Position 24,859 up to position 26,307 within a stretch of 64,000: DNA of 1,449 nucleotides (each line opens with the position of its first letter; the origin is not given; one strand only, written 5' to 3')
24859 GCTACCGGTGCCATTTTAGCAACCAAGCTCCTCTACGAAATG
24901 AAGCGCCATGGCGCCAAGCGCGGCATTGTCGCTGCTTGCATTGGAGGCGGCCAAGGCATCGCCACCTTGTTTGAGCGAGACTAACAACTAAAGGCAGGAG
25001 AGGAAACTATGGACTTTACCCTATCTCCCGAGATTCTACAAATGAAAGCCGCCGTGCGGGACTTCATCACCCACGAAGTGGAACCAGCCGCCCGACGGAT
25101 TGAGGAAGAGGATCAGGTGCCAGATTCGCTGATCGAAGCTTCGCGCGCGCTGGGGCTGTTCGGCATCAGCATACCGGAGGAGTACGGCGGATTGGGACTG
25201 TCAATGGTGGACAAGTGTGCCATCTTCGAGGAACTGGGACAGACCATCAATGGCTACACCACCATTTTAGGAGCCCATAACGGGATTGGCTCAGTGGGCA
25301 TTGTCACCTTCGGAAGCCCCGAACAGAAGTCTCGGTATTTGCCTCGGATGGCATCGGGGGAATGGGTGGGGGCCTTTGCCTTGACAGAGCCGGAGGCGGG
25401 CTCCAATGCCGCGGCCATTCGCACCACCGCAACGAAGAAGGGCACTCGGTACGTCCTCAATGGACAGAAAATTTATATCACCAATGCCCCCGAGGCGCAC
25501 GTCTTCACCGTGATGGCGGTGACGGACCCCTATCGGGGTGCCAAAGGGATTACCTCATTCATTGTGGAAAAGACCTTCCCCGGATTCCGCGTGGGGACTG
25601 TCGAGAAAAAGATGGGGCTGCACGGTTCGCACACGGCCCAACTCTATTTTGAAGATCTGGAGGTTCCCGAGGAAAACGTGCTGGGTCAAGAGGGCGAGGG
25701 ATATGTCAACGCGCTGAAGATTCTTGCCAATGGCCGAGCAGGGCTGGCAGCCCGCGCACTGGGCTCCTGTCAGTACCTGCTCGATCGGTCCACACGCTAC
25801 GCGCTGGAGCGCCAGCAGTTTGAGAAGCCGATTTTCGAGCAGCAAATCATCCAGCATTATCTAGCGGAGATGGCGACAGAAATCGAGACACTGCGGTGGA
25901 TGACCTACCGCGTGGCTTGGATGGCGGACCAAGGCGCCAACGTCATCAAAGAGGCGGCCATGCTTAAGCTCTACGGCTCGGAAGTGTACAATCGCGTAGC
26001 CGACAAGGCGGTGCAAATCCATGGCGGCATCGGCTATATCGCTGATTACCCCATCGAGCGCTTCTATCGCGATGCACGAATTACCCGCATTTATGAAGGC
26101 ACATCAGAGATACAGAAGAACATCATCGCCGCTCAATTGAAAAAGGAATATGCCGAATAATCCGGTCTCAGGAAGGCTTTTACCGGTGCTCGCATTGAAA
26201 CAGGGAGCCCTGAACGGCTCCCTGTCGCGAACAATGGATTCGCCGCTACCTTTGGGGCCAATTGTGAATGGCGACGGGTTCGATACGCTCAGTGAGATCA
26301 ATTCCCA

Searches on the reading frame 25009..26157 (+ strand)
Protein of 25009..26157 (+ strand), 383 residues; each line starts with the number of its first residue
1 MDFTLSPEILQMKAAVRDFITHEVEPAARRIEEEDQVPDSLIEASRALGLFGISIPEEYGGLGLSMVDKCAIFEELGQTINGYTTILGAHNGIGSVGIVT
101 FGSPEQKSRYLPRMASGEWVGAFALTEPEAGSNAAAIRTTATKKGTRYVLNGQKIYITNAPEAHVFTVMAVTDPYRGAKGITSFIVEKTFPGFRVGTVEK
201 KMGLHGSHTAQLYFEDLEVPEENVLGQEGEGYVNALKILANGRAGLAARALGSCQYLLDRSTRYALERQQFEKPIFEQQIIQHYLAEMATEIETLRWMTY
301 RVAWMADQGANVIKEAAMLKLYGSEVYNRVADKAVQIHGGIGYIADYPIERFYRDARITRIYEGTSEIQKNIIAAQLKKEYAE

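Call 4: search_protein_families(library=pfam, proteins=[window:25009-26157:+], max_evalue=0.1)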
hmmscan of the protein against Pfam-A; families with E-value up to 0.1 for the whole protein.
window:25009-26157:+ (383 aa): 6 families
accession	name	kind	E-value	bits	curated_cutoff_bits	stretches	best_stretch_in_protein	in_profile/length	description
PF00441.29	Acyl-CoA_dh_1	-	2.1e-53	180.9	22.4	1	229-377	1-149/150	Acyl-CoA dehydrogenase, C-terminal domain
PF02771.21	Acyl-CoA_dh_N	-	3.4e-34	118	22.9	1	7-118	2-113/113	Acyl-CoA dehydrogenase, N-terminal domain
PF02770.24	Acyl-CoA_dh_M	-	5.9e-26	90.9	33.3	1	122-216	1-96/97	Acyl-CoA dehydrogenase, middle domain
PF08028.16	Acyl-CoA_dh_2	-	4.4e-19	69.5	22.7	1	245-366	2-133/134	Acyl-CoA dehydrogenase, C-terminal domain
PF22924.1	ACOX_C_alpha1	-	9.7e-06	25.9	27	1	241-367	6-158/169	Acyl-CoA oxidase, C-alpha1 domain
PF17594.7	GP57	-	0.059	13.6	27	0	4-55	9-56/75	Phage Tail fiber assembly helper gene product 57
